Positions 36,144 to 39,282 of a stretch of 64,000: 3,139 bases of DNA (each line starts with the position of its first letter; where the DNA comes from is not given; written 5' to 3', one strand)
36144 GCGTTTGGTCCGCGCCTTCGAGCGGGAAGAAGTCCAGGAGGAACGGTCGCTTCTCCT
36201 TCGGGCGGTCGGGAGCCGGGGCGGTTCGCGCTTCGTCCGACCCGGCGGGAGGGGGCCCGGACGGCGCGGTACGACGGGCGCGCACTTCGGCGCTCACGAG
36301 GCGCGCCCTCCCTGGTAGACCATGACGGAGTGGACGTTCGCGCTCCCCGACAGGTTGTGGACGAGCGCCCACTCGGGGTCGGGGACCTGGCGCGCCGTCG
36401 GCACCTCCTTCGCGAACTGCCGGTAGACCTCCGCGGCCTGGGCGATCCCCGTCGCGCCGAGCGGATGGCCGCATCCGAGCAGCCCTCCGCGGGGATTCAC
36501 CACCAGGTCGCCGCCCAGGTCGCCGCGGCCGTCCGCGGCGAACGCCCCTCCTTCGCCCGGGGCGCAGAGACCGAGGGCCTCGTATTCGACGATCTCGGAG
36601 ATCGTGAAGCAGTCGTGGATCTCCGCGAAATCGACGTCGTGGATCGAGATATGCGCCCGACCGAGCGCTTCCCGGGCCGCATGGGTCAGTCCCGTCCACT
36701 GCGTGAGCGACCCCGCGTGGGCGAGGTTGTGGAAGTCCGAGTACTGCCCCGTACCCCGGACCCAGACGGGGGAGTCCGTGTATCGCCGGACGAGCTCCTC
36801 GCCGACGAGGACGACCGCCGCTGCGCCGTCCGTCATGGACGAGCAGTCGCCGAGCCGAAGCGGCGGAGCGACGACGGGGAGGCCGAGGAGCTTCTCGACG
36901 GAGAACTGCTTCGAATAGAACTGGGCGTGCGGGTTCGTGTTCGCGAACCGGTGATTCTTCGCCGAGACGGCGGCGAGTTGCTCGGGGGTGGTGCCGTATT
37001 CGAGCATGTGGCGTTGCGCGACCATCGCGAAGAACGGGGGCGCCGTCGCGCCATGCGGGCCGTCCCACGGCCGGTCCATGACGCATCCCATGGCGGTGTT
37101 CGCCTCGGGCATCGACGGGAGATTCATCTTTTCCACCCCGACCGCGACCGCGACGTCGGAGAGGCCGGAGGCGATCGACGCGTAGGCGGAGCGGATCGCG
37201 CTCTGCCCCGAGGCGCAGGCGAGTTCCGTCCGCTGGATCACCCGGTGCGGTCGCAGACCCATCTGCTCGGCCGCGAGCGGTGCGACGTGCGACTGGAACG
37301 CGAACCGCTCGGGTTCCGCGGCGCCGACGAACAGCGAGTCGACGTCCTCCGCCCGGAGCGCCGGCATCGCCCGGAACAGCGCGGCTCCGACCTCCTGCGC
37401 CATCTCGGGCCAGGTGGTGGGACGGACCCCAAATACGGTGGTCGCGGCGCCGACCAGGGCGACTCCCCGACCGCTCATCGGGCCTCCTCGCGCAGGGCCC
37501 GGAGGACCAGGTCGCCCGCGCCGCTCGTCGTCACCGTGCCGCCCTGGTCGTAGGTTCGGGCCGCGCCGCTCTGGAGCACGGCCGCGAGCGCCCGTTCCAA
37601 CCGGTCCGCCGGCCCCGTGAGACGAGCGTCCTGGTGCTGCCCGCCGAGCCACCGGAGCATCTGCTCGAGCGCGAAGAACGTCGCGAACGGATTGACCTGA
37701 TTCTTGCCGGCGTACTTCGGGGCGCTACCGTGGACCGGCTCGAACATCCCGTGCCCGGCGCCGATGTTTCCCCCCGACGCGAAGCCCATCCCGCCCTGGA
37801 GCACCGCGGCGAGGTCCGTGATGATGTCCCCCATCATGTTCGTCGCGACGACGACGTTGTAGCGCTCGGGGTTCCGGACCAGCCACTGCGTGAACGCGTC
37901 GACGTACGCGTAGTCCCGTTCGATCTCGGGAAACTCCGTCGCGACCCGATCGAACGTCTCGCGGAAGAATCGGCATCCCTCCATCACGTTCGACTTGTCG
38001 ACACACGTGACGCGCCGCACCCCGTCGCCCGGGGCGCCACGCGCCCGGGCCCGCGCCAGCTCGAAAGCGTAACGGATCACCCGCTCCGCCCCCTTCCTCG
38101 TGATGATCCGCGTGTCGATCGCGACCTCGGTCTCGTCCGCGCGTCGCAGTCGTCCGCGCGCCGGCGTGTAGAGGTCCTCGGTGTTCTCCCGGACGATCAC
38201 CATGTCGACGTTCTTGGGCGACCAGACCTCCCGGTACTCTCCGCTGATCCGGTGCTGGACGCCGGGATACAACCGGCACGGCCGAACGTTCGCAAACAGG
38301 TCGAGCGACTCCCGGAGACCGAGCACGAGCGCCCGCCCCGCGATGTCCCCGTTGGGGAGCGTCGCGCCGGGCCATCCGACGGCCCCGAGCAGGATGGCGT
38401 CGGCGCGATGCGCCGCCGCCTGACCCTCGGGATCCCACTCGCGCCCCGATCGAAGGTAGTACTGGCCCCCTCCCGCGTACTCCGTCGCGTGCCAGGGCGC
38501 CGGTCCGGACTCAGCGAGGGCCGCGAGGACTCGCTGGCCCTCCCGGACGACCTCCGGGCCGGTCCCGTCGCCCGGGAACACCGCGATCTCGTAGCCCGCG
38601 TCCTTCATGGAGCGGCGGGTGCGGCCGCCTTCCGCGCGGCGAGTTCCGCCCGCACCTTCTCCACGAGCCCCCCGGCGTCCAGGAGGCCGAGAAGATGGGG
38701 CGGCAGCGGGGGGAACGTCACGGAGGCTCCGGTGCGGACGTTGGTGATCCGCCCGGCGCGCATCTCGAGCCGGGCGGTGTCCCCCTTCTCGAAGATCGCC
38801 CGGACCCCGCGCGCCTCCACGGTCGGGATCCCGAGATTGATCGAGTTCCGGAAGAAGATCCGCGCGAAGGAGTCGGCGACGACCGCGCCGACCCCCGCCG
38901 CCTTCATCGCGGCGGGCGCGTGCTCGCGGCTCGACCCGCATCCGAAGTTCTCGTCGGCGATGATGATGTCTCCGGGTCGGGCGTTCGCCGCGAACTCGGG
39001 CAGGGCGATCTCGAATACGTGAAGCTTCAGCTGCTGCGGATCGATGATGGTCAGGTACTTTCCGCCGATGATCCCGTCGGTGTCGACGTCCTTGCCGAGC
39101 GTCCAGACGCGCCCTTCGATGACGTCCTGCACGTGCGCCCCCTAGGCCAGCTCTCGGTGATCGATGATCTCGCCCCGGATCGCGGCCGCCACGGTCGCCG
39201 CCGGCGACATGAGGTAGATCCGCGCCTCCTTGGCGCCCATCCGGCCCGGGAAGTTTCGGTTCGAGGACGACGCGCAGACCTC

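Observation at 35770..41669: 2-oxoacid chain-elongation genes translationally coupled to a thiolase/DUF35 pair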

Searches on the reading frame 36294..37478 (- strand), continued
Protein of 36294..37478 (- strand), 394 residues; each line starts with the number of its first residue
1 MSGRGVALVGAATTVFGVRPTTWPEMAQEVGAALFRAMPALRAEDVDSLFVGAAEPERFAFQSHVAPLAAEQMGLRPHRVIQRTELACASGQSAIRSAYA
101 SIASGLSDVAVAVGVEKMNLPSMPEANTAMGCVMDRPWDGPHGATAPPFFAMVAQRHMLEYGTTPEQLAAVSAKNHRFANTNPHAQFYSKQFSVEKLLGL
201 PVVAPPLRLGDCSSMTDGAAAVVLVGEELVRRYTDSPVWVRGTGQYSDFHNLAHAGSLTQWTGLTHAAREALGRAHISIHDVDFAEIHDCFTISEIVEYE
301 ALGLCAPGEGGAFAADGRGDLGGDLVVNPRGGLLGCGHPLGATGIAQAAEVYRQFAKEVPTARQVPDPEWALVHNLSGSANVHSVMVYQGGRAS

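Call 52: find_encoding_contigs(protein=P0447, flank=6000, max_places=1)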
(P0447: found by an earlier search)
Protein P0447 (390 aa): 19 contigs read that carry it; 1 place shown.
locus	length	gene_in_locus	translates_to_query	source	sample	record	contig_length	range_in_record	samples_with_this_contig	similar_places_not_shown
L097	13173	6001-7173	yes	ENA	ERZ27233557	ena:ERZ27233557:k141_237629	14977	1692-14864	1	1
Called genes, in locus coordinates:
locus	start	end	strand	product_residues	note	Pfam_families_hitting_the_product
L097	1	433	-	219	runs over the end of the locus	PF00687:Ribosomal_L1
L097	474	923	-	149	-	PF03946:Ribosomal_L11_N, PF00298:Ribosomal_L11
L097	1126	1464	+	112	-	PF19631:Trypco2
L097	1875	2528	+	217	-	PF04029:2-ph_phosp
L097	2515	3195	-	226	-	PF01973:MptE-like (weak)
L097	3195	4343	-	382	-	PF04123:DUF373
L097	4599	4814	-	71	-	PF01978:TrmB (faint)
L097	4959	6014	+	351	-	PF08541:ACP_syn_III_C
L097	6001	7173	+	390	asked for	PF00108:Thiolase_N, PF00109:ketoacyl-synt (faint), PF02803:Thiolase_C, PF22691:Thiolase_C_1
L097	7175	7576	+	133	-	PF12172:zf-ChsH2, PF01796:OB_ChsH2_C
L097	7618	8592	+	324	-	-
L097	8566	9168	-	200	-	PF00551:Formyl_trans_N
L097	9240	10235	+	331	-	PF05496:RuvB_N (weak), PF13177:DNA_pol3_delta2, PF25199:nSTAND_NTPase5 (faint), PF00004:AAA, PF08542:Rep_fac_C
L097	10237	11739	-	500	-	PF00270:DEAD, PF04851:ResIII, PF00271:Helicase_C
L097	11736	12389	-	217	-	-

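Call 53: find_encoding_contigs(protein=P0427, flank=6000, max_places=1)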
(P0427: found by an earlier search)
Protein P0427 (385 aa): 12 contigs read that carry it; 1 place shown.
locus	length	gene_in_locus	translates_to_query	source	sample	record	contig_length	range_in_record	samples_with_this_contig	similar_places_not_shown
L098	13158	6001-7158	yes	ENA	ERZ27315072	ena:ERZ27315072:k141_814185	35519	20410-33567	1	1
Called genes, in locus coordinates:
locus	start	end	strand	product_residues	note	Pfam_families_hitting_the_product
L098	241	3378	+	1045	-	-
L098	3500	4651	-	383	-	PF02771:Acyl-CoA_dh_N, PF02770:Acyl-CoA_dh_M, PF00441:Acyl-CoA_dh_1, PF22924:ACOX_C_alpha1 (faint), PF08028:Acyl-CoA_dh_2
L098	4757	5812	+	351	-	PF01154:HMG_CoA_synt_N (weak), PF08541:ACP_syn_III_C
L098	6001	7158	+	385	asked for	PF00108:Thiolase_N, PF22691:Thiolase_C_1, PF02803:Thiolase_C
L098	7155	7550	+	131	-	PF12172:zf-ChsH2 (weak), PF01796:OB_ChsH2_C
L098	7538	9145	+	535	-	PF01039:Carboxyl_trans, PF03255:ACCA (faint)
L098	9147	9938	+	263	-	PF00378:ECH_1, PF16113:ECH_2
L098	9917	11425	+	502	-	PF00289:Biotin_carb_N, PF02786:CPSase_L_D2, PF02222:ATP-grasp, PF07478:Dala_Dala_lig_C, PF02785:Biotin_carb_C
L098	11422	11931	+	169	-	PF21139:BT_MCC_alpha (weak), PF25917:BSH_RND (faint), PF25973:BSH_CzcB (faint), PF00364:Biotin_lipoyl, PF25984:BSH_YknX (weak)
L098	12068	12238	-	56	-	-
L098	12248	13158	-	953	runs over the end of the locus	?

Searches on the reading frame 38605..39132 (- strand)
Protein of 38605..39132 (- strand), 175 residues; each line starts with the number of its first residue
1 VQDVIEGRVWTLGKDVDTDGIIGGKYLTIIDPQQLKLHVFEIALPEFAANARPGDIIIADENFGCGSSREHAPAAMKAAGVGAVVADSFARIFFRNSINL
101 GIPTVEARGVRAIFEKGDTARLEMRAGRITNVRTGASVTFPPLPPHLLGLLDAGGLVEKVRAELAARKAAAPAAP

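Call 6: search_protein_families(library=pfam, proteins=[window:38605-39132:-])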
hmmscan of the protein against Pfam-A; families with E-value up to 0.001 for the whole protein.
window:38605-39132:- (175 aa): 1 family
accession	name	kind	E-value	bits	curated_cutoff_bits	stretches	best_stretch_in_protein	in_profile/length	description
PF00694.25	Aconitase_C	-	2.1e-18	67.4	22.8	1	56-106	77-127/131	Aconitase C-terminal domain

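Call 7: search_protein_families(library=ncbifam, proteins=[window:38605-39132:-])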
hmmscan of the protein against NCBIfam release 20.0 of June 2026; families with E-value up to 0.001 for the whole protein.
window:38605-39132:- (175 aa): 15 families
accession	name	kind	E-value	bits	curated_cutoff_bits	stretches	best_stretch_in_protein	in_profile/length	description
NF040625.1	HacB2_Meth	equivalog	2.5e-51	173.4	230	1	4-159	3-155/161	homoaconitase small subunit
TIGR02087.1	LEUD_arch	subfamily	8e-50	168.7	108.95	1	7-161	1-155/157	LeuD/DmdB family oxidoreductase small subunit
TIGR02084.1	leud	equivalog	1.4e-46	158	245.85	1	7-161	1-155/156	3-isopropylmalate dehydratase small subunit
NF010629.0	PRK14023.1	equivalog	8.3e-41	139.6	229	1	8-161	3-155/166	homoaconitate hydratase small subunit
NF040604.2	HacB_Meth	equivalog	5.4e-38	130.3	230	1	4-159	2-156/159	homoaconitase small subunit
NF002458.0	PRK01641.1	subfamily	1.1e-24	87.2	167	1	6-107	8-121/202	3-isopropylmalate dehydratase small subunit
TIGR00139.1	h_aconitase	equivalog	2.1e-18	66.1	529.9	1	14-107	540-635/709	homoaconitase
TIGR00171.1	leuD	equivalog_domain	8.1e-17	61.7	116.25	1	15-102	18-118/188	3-isopropylmalate dehydratase small subunit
NF005558.0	PRK07229.1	equivalog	6.1e-13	48.2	612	1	34-104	503-575/647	aconitate hydratase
TIGR01342.1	acon_putative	hypoth_equivalog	3.5e-12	45.3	719.15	1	54-120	528-596/655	putative aconitate hydratase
NF006757.0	PRK09277.1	subfamily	3.9e-10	38.1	686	1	27-103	733-807/888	aconitate hydratase AcnA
TIGR01341.1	aconitase_1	equivalog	1.5e-09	36.1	945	1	23-139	722-834/876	aconitate hydratase AcnA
NF009520.0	PRK12881.1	subfamily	2.1e-09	35.6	905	1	27-103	738-812/893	aconitate hydratase AcnA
TIGR02333.1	2met_isocit_dHY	equivalog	7.7e-08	30.7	1419.85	1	18-106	698-784/858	Fe/S-dependent 2-methylisocitrate dehydratase AcnD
TIGR01340.1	aconitase_mito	equivalog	4e-06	25.5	825.35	1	48-96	618-665/745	aconitate hydratase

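Call 26: search_solved_structures(query=window:38605-39132:-, max_evalue=1e-10, show_alignments=5)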
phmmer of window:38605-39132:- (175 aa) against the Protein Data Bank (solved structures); distinct sequences matched with E-value up to 1e-10: 4.
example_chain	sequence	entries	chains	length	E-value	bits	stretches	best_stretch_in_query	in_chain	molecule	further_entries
3vba_A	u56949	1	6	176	8.3e-46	159.2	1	1-166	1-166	Isopropylmalate/citramalate isomerase small subunit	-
1v7l_A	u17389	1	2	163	6e-34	120.6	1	5-162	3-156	3-isopropylmalate dehydratase small subunit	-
2pkp_A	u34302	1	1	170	1.2e-28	103.4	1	4-161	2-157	Homoaconitase small subunit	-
3q3w_A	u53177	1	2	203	4.1e-11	46.3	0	52-107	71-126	3-isopropylmalate dehydratase small subunit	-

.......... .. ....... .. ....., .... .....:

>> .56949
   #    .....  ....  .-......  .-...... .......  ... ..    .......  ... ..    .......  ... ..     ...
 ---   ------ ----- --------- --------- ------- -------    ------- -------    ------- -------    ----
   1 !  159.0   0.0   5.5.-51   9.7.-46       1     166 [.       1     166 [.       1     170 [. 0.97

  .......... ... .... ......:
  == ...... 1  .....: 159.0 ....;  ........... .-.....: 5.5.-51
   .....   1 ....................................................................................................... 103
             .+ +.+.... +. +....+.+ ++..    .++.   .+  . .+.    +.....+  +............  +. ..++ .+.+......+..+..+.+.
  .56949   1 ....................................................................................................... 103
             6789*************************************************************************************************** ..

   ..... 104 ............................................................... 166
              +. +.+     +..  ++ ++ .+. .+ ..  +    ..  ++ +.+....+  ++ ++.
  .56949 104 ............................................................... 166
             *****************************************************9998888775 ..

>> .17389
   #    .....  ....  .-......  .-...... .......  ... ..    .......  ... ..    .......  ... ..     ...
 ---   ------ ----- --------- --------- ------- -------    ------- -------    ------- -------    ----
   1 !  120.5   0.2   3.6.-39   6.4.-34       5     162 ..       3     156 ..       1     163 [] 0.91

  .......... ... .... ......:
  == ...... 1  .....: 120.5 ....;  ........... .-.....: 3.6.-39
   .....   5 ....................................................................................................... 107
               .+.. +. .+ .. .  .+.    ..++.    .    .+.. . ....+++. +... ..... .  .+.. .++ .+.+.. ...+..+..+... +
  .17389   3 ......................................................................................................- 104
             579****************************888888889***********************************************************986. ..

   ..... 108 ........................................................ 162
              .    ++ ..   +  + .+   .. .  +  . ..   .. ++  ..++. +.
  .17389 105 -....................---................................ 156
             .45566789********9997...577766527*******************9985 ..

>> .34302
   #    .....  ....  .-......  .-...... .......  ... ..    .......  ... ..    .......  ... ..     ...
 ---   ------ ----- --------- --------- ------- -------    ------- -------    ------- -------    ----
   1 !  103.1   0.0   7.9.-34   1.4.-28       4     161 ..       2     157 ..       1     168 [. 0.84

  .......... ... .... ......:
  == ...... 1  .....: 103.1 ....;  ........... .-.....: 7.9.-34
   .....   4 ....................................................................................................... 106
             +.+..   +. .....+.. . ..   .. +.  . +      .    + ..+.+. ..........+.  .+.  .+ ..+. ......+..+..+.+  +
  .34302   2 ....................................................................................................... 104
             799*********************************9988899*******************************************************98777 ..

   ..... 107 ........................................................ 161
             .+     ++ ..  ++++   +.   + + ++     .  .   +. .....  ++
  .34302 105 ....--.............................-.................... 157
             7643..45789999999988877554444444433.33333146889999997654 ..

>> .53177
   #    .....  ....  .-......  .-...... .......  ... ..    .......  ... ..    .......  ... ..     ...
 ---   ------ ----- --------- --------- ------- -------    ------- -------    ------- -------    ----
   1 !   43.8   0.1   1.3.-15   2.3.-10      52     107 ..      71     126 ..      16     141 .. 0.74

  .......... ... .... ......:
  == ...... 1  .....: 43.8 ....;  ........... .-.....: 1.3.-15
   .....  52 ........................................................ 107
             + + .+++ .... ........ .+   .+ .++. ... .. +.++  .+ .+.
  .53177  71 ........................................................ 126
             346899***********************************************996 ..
